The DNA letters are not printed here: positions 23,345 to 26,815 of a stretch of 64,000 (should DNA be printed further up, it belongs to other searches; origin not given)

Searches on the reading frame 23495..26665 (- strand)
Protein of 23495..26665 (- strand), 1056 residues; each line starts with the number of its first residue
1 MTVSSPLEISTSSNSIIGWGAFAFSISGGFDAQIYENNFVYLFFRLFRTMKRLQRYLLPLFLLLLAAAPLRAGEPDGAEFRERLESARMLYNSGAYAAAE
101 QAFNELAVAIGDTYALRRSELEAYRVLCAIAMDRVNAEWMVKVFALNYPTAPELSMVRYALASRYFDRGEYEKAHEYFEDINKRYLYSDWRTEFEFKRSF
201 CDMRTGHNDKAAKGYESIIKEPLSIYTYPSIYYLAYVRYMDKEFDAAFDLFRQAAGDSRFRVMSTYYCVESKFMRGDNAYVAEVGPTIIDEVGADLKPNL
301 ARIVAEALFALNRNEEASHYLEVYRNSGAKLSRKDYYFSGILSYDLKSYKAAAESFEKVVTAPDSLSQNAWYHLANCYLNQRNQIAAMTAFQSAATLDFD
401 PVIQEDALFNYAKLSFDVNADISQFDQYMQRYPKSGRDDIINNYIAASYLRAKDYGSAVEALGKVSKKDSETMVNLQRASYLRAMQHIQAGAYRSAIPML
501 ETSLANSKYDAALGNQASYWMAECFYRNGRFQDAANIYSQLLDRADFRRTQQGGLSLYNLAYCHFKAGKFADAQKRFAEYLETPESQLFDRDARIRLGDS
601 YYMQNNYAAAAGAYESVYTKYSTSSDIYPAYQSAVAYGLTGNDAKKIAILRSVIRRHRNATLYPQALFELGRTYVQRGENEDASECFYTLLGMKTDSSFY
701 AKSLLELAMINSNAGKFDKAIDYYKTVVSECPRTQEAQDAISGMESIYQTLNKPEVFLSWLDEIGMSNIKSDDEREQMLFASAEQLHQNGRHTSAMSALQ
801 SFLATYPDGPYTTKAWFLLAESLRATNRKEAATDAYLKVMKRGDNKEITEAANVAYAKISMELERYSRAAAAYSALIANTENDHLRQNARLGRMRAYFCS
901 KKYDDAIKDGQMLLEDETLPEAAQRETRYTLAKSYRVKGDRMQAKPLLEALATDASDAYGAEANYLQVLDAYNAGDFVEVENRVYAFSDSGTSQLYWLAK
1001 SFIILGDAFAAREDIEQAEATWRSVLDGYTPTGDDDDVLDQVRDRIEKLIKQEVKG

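Call 79: search_protein_families(library=pfam, proteins=[window:23495-26665:-], max_evalue=0.00001)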
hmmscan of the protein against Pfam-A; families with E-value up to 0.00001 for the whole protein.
window:23495-26665:- (1056 aa): 12 families
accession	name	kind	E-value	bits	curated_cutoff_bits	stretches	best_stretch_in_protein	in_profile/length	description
PF13432.12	TPR_16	-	8.4e-35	119.3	32.7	1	559-623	2-63/65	Tetratricopeptide repeat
PF07719.23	TPR_2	-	4.7e-30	101.6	27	0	701-733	1-33/34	Tetratricopeptide repeat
PF13174.12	TPR_6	-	8e-28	95.6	26.3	0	592-624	1-33/33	Tetratricopeptide repeat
PF13428.12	TPR_14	-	3.7e-23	80.1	23.5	0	158-185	4-31/44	Tetratricopeptide repeat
PF14559.12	TPR_19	-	5e-22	78.5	25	0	488-546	2-56/68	Tetratricopeptide repeat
PF13424.12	TPR_12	-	1.9e-16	60.4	30.1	1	518-583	6-74/77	Tetratricopeptide repeat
PF00515.34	TPR_1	-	5.4e-16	58.1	27.8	0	701-732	1-32/34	Tetratricopeptide repeat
PF12895.13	ANAPC3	-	4.7e-13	49.7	27.2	0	491-541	3-49/82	Anaphase-promoting complex, cyclosome, subunit 3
PF13181.12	TPR_8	-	2.3e-10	40.2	25.7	0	701-732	1-32/34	Tetratricopeptide repeat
PF09976.15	TPR_21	-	1.1e-08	35.5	25.5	0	777-870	40-133/193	Tetratricopeptide repeat-like domain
PF13176.12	TPR_7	-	7.2e-07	29.2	27.9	0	666-694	1-29/36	Tetratricopeptide repeat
PF25063.1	ARM_TT21_C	-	8.7e-07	29.4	35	0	418-573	37-183/209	Tetratricopeptide repeat protein 21 C-terminal ARM domain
